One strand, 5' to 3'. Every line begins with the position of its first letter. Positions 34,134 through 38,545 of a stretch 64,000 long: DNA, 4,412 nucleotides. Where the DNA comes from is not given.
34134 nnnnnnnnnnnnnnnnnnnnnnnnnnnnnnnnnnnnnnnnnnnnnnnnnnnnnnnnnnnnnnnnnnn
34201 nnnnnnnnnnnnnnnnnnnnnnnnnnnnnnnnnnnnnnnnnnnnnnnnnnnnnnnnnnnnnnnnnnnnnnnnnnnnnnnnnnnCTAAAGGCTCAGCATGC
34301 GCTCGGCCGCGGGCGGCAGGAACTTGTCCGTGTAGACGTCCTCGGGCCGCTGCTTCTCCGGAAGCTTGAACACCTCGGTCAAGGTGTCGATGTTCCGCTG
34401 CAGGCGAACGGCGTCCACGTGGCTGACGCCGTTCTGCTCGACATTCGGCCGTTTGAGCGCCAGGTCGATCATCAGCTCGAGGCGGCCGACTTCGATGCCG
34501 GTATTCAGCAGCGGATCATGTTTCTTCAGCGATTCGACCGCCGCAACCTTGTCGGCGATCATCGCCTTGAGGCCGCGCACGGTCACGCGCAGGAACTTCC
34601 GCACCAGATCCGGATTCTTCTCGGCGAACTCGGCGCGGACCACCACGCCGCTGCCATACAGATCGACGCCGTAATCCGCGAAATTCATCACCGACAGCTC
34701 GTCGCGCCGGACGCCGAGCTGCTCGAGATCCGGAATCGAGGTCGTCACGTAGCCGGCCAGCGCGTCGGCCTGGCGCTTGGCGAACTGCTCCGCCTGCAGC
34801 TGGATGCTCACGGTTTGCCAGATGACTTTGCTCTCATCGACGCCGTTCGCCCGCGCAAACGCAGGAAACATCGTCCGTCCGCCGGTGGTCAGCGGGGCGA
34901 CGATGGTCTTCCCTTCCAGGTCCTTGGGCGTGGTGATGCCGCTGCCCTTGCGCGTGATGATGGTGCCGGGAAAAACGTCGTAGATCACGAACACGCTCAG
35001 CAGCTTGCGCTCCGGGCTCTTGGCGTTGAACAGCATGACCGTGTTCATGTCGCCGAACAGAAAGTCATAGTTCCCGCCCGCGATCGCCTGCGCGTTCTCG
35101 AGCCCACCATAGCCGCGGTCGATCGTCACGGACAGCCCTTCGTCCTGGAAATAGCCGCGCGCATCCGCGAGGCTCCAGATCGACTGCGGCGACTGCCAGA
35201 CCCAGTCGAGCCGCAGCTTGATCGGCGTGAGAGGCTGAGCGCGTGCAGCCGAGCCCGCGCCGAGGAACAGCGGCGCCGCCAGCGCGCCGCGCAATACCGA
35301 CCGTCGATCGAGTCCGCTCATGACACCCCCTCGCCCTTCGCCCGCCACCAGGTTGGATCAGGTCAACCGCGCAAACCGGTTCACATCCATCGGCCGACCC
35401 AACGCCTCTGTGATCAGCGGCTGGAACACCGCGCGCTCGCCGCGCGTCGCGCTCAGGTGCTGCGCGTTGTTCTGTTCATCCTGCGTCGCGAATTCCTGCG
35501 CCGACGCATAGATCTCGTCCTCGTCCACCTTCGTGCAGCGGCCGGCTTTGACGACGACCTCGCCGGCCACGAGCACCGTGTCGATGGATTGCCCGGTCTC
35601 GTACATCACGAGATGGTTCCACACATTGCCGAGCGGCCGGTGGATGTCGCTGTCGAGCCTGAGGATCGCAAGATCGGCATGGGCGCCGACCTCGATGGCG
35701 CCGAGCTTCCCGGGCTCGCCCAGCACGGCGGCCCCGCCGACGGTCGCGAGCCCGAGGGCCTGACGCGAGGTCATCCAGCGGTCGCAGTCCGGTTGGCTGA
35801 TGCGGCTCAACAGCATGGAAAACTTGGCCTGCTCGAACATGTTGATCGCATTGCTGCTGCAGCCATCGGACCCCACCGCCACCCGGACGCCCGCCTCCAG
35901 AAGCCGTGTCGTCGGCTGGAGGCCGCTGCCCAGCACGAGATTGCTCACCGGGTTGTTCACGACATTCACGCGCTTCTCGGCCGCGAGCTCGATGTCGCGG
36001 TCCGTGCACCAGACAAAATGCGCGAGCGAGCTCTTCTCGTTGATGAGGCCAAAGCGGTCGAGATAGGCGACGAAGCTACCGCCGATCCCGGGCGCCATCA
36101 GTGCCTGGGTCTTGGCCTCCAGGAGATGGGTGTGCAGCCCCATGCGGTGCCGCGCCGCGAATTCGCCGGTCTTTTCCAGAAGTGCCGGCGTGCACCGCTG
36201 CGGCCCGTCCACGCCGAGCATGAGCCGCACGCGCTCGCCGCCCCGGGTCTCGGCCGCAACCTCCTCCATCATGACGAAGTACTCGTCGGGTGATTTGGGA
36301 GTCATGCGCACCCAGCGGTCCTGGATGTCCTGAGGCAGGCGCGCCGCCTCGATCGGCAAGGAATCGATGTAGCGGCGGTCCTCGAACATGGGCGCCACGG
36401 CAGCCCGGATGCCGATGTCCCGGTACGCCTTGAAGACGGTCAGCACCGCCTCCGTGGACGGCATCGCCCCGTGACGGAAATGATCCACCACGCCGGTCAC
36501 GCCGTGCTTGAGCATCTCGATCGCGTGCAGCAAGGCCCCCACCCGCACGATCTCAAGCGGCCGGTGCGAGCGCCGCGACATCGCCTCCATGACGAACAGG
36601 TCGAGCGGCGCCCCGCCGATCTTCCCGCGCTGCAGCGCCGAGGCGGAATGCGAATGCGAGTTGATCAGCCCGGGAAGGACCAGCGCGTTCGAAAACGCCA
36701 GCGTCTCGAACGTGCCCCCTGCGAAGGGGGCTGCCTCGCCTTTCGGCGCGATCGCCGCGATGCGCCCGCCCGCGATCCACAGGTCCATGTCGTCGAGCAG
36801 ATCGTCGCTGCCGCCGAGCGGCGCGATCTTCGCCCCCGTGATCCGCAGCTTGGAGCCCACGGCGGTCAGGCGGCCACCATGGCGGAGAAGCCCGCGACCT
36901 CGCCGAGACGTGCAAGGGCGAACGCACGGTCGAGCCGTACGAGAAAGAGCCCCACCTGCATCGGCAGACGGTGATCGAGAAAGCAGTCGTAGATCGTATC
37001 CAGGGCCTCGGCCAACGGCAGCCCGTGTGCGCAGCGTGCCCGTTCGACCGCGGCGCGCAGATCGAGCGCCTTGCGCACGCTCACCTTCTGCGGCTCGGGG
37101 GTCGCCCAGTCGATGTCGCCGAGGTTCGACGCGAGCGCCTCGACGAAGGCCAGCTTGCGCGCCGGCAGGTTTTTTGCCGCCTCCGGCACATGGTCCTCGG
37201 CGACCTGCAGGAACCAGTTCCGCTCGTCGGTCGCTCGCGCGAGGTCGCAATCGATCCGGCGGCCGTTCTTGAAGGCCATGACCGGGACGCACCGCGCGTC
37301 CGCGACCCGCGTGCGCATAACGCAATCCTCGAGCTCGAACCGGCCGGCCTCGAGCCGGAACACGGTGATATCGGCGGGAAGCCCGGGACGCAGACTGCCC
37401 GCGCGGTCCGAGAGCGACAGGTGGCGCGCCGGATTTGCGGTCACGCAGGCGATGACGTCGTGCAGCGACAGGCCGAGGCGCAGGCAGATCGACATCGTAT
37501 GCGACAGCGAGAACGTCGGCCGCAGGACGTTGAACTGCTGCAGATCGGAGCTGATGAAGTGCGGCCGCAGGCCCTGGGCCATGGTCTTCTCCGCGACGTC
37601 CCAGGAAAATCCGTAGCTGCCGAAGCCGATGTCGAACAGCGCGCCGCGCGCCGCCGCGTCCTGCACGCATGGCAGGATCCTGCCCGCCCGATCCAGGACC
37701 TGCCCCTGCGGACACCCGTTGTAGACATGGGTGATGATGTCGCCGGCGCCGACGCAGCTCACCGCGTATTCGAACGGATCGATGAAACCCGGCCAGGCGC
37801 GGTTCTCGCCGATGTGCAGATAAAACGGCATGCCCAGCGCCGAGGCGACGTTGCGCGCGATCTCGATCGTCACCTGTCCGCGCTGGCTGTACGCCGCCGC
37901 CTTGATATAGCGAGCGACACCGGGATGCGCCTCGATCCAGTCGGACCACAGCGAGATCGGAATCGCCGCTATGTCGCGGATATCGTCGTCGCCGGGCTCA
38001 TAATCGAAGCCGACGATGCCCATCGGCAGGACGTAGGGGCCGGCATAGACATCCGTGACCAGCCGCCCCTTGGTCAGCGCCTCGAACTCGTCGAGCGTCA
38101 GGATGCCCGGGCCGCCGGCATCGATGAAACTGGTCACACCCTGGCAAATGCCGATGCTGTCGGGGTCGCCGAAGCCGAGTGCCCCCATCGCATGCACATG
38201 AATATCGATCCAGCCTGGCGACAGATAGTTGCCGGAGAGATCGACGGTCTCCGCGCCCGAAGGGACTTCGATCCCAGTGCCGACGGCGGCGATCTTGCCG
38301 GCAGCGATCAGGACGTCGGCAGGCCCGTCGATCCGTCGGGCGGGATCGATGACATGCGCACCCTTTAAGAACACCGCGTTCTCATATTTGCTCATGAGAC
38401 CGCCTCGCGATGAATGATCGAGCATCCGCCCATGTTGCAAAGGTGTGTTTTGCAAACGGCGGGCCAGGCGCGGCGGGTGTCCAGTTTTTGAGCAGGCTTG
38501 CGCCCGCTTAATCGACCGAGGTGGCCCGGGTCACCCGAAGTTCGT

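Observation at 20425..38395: ~18-kb regulator-less island: candidate undescribed N-heterocycle uptake and degradation system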

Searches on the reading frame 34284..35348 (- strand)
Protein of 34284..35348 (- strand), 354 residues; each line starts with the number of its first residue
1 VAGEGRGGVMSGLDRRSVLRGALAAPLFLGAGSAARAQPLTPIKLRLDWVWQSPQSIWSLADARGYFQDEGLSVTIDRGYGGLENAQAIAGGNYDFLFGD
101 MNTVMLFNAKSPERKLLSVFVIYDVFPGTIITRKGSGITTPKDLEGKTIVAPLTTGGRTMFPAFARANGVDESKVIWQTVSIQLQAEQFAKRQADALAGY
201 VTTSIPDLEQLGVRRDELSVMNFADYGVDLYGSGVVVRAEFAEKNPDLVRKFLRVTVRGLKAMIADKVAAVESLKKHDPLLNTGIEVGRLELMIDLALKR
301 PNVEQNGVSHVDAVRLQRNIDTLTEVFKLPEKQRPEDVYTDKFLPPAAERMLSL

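Call 7: search_protein_families(library=pfam, proteins=[window:34284-35348:-], max_evalue=0.01)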
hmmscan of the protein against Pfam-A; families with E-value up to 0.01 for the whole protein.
window:34284-35348:- (354 aa): 3 families
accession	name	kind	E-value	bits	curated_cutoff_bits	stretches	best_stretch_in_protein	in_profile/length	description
PF09084.16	NMT1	-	2.1e-37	129.6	20.5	1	60-266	9-212/216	NMT1/THI5 like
PF12974.12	Phosphonate-bd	-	9.3e-06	25.6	27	1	86-221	43-184/242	ABC transporter, phosphonate, periplasmic substrate-binding protein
PF16868.10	NMT1_3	-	0.00015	22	27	1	95-225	61-191/289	NMT1-like family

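Call 9: search_protein_families(library=ncbifam, proteins=[window:34284-35348:-], max_evalue=0.00001)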
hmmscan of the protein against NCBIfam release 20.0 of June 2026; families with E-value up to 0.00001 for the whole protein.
window:34284-35348:- (354 aa): 3 families
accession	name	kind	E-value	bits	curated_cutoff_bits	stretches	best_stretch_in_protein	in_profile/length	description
TIGR01728.1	SsuA_fam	subfamily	5.5e-15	55.3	163.5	1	53-277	9-230/290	aliphatic sulfonate ABC transporter substrate-binding protein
TIGR01729.1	taurine_ABC_bnd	equivalog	5.2e-10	39.2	304.25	1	76-267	31-217/300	taurine ABC transporter substrate-binding protein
TIGR02122.1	TRAP_TAXI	subfamily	5.6e-08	32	84.35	1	72-210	61-210/320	TAXI family TRAP transporter solute-binding subunit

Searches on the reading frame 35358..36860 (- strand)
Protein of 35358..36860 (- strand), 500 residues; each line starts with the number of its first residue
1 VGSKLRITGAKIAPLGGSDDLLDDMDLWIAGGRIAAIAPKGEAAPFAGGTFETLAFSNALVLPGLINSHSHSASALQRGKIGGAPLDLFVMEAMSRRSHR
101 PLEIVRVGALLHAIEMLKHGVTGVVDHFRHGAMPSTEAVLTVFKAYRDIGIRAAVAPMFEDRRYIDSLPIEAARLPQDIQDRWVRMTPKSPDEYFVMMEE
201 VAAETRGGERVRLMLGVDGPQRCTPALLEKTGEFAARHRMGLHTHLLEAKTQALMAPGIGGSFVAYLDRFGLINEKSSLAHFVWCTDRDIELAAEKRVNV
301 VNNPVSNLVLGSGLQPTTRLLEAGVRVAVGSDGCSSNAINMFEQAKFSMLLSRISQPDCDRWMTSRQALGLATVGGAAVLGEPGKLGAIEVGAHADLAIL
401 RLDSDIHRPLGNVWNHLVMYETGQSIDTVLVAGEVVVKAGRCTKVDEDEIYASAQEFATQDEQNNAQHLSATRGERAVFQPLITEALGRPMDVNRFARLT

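Call 7: search_protein_families(library=pfam, proteins=[window:35358-36860:-], max_evalue=0.01)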
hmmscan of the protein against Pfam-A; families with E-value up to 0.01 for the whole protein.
window:35358-36860:- (500 aa): 2 families
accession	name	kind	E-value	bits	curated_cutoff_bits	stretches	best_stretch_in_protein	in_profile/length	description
PF01979.26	Amidohydro_1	-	3.4e-45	155.2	25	1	60-436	1-345/345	Amidohydrolase family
PF07969.17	Amidohydro_3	-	1.4e-14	54.9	29.7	1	168-436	201-471/472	Amidohydrolase family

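Call 9: search_protein_families(library=ncbifam, proteins=[window:35358-36860:-], max_evalue=0.00001)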
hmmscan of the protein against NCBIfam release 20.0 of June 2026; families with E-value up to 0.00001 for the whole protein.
window:35358-36860:- (500 aa): 28 families (the best 25 are shown)
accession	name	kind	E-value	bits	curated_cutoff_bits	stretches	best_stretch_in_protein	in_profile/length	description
NF006549.0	PRK09045.1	equivalog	3e-59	200.8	540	1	7-461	12-439/444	TRZ/ATZ family hydrolase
NF004701.0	PRK06038.1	equivalog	3.1e-59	200.8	609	2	207-461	173-426/432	N-ethylammeline chlorohydrolase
NF005557.0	PRK07228.1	equivalog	3.2e-57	194.2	522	1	20-463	17-439/445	5'-deoxyadenosine deaminase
NF006055.0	PRK08203.1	equivalog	4.4e-53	180.4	532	1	18-459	20-448/455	8-oxoguanine deaminase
NF006252.0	PRK08393.1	equivalog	3.2e-49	168.1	617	2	207-457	170-419/424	N-ethylammeline chlorohydrolase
NF004995.0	PRK06380.1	subfamily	4e-44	151.3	567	2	203-452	163-414/418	metal-dependent hydrolase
NF005540.0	PRK07203.1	equivalog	1.1e-41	142.9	444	1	21-459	18-436/444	putative aminohydrolase SsnA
NF005211.0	PRK06687.1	equivalog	8.5e-41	140.1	703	1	210-445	180-417/419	TRZ/ATZ family protein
TIGR03314.1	Se_ssnA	subfamily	1.1e-38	133.3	455.5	1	21-459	17-435/441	putative selenium metabolism protein SsnA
NF009059.0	PRK12393.1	equivalog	1.4e-37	129.5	543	1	17-457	21-451/460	amidohydrolase family protein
NF006056.0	PRK08204.1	subfamily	1.3e-36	126.3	391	1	5-456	5-435/449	hypothetical protein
NF012037.0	PRK15493.1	equivalog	7.7e-35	120.5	779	1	213-456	184-428/435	bifunctional S-methyl-5'-thioadenosine deaminase/S-adenosylhomocysteine deaminase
NF006681.0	PRK09229.1-2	equivalog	1.7e-33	116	362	1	23-447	20-435/451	formimidoylglutamate deiminase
NF004801.0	PRK06151.1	subfamily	8.4e-32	110.6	416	1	46-483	41-484/491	chlorohydrolase family protein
TIGR02967.1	guan_deamin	equivalog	5e-30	104.8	375.4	1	222-403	182-363/401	guanine deaminase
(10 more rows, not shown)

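Call 45: find_related_loci(query=window:35358-36860:-, collection=metagenome_contigs, flank=10000)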
Query window:35358-36860:- (500 aa) in metagenome_contigs; peptide patterns used: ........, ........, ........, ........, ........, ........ (x = any residue, [..] = any of these).
65 stretches matched a pattern; 18 encode a relative of the query (tblastn E <= 1e-3); 18 distinct loci.
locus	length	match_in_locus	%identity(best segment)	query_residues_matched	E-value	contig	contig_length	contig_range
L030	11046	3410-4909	90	1-500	0e+0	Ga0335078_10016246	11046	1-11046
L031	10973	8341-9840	90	1-500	0e+0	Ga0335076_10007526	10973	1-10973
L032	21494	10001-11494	71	3-500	0e+0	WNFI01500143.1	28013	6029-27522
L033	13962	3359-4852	72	3-500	0e+0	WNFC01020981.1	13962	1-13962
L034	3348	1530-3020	70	4-500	0e+0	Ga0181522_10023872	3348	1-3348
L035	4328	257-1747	70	4-500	0e+0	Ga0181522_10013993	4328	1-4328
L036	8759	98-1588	70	4-500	0e+0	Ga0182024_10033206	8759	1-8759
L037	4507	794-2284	70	4-500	0e+0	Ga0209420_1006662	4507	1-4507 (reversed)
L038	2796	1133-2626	70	3-500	0e+0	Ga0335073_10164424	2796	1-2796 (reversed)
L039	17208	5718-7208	67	4-500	0e+0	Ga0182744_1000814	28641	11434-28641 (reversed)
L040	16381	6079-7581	64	1-500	0e+0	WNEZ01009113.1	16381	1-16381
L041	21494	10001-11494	69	4-500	0e+0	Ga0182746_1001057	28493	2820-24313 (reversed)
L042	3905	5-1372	71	45-500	0e+0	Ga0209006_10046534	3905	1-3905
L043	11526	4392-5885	60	1-499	0e+0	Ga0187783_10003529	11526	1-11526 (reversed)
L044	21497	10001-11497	63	1-499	0e+0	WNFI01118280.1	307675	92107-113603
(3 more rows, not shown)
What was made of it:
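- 35358..36860 (-): G16: TRZ/ATZ / 8-oxoguanine-deaminase-like amidohydrolase (module B). Eighteen metagenome loci carry relatives at 60-90% identity (call 45).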

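Call 70: search_protein_families(library=pfam, proteins=[L044:893-2377:-, L044:2695-3546:-, L044:3644-4552:-, L044:7099-8121:-, L044:12699-13577:+, L044:13514-14047:+, L044:13966-16311:+, L044:16947-19016:-, L044:19665-21473:-, L032:6607-8136:+], max_evalue=0.0001)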
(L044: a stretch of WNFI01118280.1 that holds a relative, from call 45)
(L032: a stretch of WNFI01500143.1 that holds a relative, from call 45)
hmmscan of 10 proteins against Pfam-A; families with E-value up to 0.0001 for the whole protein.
L044:893-2377:- (494 aa): 2 families
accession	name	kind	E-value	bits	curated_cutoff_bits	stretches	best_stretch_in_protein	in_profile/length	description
PF13440.11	Polysacc_synt_3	-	3.3e-82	276.5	23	1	32-323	1-292/293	Polysaccharide biosynthesis protein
PF01943.22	Polysacc_synt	-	9.4e-37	127.4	28.2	1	10-274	3-273/274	Polysaccharide biosynthesis protein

L044:2695-3546:- (283 aa): 1 family
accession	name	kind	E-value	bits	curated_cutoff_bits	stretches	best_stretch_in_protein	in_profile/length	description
PF01557.24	FAA_hydrolase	-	9.2e-52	176.2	23.9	1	79-282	1-213/214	Fumarylacetoacetate (FAA) hydrolase C-terminal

L044:3644-4552:- (302 aa): 2 families
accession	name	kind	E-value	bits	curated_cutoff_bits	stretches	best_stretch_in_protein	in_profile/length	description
PF09084.16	NMT1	-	1.4e-33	117.1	20.5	1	48-231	5-192/216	NMT1/THI5 like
PF13379.11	NMT1_2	-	1.2e-08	35.5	24.7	1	34-105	5-77/252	NMT1-like family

L044:7099-8121:- (340 aa): 1 family
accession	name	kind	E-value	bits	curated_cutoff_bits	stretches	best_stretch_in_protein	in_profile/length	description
PF03401.19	TctC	-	8.7e-46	157.1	27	1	70-304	2-241/274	Tripartite tricarboxylate transporter family receptor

L044:12699-13577:+ (292 aa): 1 family
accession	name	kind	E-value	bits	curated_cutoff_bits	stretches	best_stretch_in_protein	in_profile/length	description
PF00941.27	FAD_binding_5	-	2e-25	90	27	1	19-171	5-152/170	FAD binding domain in molybdopterin dehydrogenase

L044:13514-14047:+ (177 aa): 3 families
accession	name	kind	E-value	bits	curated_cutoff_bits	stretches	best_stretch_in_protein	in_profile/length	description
PF01799.25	Fer2_2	-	3.4e-27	94.8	30.3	1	97-169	1-73/75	[2Fe-2S] binding domain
PF00111.32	Fer2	-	4.3e-08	33.4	21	1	30-83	2-55/77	2Fe-2S iron-sulfur cluster binding domain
PF13085.11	Fer2_3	-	1.2e-05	25.7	27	1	60-96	49-84/107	2Fe-2S iron-sulfur cluster binding domain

L044:13966-16311:+ (781 aa): 3 families
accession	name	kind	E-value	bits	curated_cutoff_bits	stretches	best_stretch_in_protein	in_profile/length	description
PF02738.23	MoCoBD_1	-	3.8e-63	213.3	27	1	198-433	7-244/244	Molybdopterin cofactor-binding domain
PF20256.3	MoCoBD_2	-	5.3e-59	200.5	27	1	471-718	24-283/283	Molybdopterin cofactor-binding domain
PF01315.27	Ald_Xan_dh_C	-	1.1e-26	93.8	31.3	1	51-158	1-110/110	Aldehyde oxidase and xanthine dehydrogenase, a/b hammerhead domain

L044:16947-19016:- (689 aa): 1 family
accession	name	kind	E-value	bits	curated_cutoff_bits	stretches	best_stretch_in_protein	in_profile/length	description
PF00069.31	Pkinase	-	1.3e-06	28.4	31.7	0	142-173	104-135/263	Protein kinase domain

L044:19665-21473:- (602 aa): 0 families

L032:6607-8136:+ (509 aa): 2 families
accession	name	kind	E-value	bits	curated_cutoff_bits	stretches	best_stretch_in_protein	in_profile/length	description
PF01979.26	Amidohydro_1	-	1.1e-51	176.6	25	1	59-440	1-345/345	Amidohydrolase family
PF07969.17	Amidohydro_3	-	4.1e-19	69.9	29.7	1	220-440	254-471/472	Amidohydrolase family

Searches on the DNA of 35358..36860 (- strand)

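Call 81: search_rna_families(sources=[L032, L041, L044, L048, L049, L039, L003], threshold=gathering)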
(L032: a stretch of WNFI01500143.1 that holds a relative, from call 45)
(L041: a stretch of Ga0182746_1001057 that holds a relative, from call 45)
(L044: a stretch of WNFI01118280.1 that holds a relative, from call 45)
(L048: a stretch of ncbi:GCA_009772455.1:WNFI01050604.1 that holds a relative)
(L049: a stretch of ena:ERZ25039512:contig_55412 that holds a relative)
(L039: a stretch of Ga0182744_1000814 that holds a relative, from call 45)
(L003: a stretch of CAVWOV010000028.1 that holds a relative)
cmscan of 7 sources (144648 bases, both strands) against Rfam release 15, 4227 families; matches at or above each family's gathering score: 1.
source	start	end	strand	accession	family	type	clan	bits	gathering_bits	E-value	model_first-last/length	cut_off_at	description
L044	16332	16418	-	RF00005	tRNA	Gene; tRNA;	CL00001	63.3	29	4.9e-11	1-71/71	no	tRNA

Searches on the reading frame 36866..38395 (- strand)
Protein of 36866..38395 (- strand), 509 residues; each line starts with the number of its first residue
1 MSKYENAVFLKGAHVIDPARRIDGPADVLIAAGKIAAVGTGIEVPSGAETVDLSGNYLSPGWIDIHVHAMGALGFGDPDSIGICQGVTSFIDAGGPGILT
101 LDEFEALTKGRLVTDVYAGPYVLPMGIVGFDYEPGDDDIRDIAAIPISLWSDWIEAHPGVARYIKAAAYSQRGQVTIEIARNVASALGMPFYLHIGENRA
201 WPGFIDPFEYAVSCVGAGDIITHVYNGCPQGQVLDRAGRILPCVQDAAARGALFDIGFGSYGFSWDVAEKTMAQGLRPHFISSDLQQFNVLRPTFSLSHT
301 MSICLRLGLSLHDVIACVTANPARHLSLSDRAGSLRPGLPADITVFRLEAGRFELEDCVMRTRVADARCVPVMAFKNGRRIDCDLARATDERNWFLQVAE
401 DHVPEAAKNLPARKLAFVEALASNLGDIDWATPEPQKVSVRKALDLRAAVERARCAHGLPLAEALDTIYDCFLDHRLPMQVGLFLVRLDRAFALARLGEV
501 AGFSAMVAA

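Call 7: search_protein_families(library=pfam, proteins=[window:36866-38395:-], max_evalue=0.01)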
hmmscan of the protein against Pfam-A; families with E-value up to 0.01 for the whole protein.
window:36866-38395:- (509 aa): 3 families
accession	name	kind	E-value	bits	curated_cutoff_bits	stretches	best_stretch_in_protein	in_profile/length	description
PF07969.17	Amidohydro_3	-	1.6e-12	48.1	29.7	1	308-357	406-455/472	Amidohydrolase family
PF01979.26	Amidohydro_1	-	2.2e-12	47.4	25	1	270-348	237-320/345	Amidohydrolase family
PF22647.2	EF_0837-like_N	-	0.00062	20.3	27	1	335-374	1-40/48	Deacetylase EF_0837-like composite domain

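Call 9: search_protein_families(library=ncbifam, proteins=[window:36866-38395:-], max_evalue=0.00001)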
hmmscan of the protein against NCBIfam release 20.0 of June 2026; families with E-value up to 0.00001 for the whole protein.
window:36866-38395:- (509 aa): 42 families (the best 25 are shown)
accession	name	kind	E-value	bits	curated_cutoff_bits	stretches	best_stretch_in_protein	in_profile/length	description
NF006689.0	PRK09237.1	equivalog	9.5e-89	297.6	371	1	8-382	5-371/383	amidohydrolase/deacetylase family metallohydrolase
TIGR03583.1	EF_0837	hypoth_equivalog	4.8e-62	210.1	432.15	1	19-380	8-363/365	amidohydrolase/deacetylase family metallohydrolase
NF009060.0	PRK12394.1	equivalog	5.3e-49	167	442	1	7-382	4-374/381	metallo-dependent hydrolase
NF006056.0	PRK08204.1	subfamily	2.3e-14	53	391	1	7-69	4-67/449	hypothetical protein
NF011989.0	PRK15446.2-5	equivalog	3.9e-14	52.2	565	1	7-70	3-64/385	alpha-D-ribose 1-methylphosphonate 5-triphosphate diphosphatase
TIGR03121.1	one_C_dehyd_A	equivalog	5.8e-14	51.2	392.75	1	309-381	430-497/556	formylmethanofuran dehydrogenase subunit A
NF006558.0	PRK09059.1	equivalog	2.6e-13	49.3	645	1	6-72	3-71/430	dihydroorotase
NF006845.0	PRK09357.2-6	equivalog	4.6e-13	48.6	728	1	8-70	3-65/428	dihydroorotase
NF006844.0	PRK09357.2-5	equivalog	4.9e-13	48.9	701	1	8-69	4-64/422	dihydroorotase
NF006560.0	PRK09061.1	subfamily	1.4e-12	46.7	340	1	7-71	27-89/517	amidohydrolase family protein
NF006839.0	PRK09357.1-4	equivalog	4.5e-12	45.3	576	1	9-69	3-62/422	dihydroorotase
NF011984.0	PRK15446.1-5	equivalog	4.6e-12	45.4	260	0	267-350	287-363/379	alpha-D-ribose 1-methylphosphonate 5-triphosphate diphosphatase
TIGR03178.1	allantoinase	equivalog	8.6e-12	44.6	357.85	1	9-69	3-60/441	allantoinase AllB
TIGR00221.1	nagA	equivalog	9.7e-12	44.5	225.65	1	27-77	23-73/380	N-acetylglucosamine-6-phosphate deacetylase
TIGR02318.1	phosphono_phnM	equivalog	2.3e-11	43.3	390.55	0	279-355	295-365/376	phosphonate metabolism protein PhnM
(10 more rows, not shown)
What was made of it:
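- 36866..38395 (-): G17: EF_0837/PRK09237-type (dihydroorotase-like) amidohydrolase with a 125-aa C-terminal extension. First gene of the G17-G16-G15 operon. It scores 298 bits on NF006689 against a cut-off of 371 (call 9).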
